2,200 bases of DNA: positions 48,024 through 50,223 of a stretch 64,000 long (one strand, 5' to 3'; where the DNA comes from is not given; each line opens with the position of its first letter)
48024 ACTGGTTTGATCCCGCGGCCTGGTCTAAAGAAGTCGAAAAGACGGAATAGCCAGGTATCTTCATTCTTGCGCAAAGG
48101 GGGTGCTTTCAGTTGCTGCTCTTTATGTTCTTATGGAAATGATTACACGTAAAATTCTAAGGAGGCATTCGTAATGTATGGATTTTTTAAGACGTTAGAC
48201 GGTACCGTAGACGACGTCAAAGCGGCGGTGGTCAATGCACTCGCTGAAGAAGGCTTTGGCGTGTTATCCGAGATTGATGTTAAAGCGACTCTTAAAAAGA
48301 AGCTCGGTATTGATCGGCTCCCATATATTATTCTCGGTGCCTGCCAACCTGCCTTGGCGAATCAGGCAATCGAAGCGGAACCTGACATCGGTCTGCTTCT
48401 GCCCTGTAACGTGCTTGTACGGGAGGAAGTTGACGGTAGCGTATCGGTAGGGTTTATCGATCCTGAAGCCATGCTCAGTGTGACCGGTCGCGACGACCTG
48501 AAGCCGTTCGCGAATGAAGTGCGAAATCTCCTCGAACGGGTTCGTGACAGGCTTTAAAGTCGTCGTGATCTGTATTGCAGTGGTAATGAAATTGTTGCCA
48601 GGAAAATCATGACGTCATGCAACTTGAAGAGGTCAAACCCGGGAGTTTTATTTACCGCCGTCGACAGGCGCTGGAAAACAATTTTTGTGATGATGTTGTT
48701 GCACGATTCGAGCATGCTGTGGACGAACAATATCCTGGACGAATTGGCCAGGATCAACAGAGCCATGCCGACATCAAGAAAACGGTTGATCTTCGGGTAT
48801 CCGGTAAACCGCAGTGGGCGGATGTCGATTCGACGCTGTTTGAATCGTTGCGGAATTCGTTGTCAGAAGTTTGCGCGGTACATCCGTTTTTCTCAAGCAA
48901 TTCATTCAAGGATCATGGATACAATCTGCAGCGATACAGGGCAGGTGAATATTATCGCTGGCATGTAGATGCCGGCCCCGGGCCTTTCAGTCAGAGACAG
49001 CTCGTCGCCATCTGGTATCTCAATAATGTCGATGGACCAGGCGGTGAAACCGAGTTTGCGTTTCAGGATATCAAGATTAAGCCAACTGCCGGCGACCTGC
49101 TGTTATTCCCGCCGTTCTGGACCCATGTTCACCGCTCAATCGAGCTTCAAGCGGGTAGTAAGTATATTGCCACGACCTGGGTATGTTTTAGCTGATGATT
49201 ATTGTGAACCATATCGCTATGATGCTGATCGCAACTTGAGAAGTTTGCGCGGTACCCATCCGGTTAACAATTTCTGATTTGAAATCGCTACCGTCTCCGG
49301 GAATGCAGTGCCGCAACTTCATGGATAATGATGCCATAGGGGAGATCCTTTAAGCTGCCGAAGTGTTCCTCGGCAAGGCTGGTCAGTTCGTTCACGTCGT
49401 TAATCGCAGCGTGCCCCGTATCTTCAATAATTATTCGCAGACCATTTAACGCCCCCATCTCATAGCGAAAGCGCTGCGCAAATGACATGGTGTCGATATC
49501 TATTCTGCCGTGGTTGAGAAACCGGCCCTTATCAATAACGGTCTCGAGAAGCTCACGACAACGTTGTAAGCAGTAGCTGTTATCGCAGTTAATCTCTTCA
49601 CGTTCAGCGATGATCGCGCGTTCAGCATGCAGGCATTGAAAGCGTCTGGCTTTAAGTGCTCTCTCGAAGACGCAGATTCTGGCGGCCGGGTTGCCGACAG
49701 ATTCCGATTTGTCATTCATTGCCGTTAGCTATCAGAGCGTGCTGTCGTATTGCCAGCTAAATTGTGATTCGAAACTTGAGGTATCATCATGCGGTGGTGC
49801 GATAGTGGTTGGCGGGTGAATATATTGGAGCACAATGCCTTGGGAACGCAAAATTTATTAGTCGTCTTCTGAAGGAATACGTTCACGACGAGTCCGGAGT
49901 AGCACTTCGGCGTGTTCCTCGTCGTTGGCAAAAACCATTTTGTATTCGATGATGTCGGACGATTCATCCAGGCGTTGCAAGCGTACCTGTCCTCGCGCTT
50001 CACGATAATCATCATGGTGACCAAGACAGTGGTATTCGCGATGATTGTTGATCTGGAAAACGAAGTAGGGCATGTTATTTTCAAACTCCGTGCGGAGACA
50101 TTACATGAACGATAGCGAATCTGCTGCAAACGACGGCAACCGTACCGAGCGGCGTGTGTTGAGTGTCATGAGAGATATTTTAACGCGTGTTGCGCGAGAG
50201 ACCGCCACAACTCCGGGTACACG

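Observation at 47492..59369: Duplicated module (NPxxY repeat protein followed by DUF302) bracketing the tusA/dsrE/sox genes: candidate undescribed periplasmic sulfur-handling or sulfur-globule envelope system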

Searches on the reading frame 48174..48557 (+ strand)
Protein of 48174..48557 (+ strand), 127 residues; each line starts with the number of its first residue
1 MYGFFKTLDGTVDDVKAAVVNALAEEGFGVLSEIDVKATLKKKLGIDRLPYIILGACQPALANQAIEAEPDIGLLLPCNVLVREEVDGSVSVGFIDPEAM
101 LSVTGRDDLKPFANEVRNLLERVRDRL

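Call 3: search_protein_families(library=pfam, proteins=[window:48174-48557:+], max_evalue=0.1)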
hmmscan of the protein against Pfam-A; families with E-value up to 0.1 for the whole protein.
window:48174-48557:+ (127 aa): 1 family
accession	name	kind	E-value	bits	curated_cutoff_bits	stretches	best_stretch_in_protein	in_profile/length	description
PF03625.19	DUF302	-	3.1e-25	88.3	23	1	34-97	1-63/63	Domain of unknown function DUF302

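Call 4: search_protein_families(library=ncbifam, proteins=[window:48174-48557:+], max_evalue=0.1)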
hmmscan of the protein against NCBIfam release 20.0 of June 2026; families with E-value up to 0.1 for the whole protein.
window:48174-48557:+ (127 aa): 0 families

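Call 103: search_solved_structures(query=window:48174-48557:+, max_evalue=0.01, show_alignments=3)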
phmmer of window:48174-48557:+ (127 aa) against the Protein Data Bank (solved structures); distinct sequences matched with E-value up to 0.01: 2.
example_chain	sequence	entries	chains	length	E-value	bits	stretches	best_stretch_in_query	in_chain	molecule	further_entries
1j3m_A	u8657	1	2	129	4.2e-32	114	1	1-127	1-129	the conserved hypothetical protein TT1751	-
1q9u_A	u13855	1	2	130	2.6e-09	40.4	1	18-126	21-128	Uncharacterized protein APC35924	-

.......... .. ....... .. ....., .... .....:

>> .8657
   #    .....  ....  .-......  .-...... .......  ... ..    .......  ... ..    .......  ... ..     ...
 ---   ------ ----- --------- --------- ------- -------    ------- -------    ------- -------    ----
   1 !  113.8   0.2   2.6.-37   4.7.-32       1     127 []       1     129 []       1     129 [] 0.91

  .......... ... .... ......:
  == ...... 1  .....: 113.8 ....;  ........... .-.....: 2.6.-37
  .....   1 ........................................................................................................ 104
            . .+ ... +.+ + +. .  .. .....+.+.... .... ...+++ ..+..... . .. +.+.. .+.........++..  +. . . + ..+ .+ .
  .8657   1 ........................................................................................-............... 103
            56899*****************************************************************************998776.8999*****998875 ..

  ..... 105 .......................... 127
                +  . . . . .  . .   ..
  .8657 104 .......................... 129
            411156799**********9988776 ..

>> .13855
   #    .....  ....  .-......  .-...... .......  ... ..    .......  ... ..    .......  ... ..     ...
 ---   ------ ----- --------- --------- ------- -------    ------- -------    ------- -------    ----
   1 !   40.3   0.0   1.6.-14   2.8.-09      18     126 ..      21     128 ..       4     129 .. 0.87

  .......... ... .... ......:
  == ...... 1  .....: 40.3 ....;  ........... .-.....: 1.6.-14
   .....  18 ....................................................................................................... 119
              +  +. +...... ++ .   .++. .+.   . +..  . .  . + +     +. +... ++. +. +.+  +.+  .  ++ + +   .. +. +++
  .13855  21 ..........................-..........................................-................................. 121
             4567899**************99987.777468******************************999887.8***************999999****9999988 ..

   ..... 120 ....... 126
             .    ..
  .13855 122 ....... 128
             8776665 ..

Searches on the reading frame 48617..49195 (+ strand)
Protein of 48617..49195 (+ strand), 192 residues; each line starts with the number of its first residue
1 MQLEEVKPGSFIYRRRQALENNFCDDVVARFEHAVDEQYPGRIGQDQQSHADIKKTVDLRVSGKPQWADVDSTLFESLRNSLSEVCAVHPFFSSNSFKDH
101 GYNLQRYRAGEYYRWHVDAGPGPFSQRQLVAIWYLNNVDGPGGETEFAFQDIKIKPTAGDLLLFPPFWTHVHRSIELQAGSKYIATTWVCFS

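Call 3: search_protein_families(library=pfam, proteins=[window:48617-49195:+], max_evalue=0.1)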
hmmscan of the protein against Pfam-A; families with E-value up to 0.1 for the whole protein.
window:48617-49195:+ (192 aa): 2 families
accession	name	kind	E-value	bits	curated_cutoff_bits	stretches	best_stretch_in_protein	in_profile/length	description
PF13640.12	2OG-FeII_Oxy_3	-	3.2e-13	50.9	27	1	103-189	2-97/98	2OG-Fe(II) oxygenase superfamily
PF23669.1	WH_MCM2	-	0.056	14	27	0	85-106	49-70/75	DNA replication licensing factor MCM2-like, winged-helix domain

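Call 4: search_protein_families(library=ncbifam, proteins=[window:48617-49195:+], max_evalue=0.1)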
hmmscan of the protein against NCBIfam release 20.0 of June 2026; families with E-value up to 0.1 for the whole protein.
window:48617-49195:+ (192 aa): 3 families
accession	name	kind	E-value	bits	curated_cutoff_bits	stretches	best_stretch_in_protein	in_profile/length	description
NF003974.0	PRK05467.1-3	equivalog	0.00015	21.4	143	1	72-189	51-172/221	Fe2+-dependent dioxygenase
NF003972.0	PRK05467.1-1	equivalog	0.0013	18.2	399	1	65-171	43-159/225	PKHD-type hydroxylase YbiX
NF003975.0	PRK05467.1-4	equivalog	0.0014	18.1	180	1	70-189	48-176/226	Fe2+-dependent dioxygenase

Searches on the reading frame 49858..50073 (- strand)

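Call 3: search_protein_families(library=pfam, proteins=[window:49858-50073:-], max_evalue=0.1)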
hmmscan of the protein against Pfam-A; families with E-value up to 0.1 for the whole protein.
window:49858-50073:- (71 aa): 1 family
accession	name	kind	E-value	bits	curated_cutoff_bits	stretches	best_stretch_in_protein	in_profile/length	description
PF15398.11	DUF4619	-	0.099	12.5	31.7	1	24-70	250-290/296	Domain of unknown function (DUF4619)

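Call 4: search_protein_families(library=ncbifam, proteins=[window:49858-50073:-], max_evalue=0.1)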
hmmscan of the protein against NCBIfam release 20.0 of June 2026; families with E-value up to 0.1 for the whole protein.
window:49858-50073:- (71 aa): 0 families
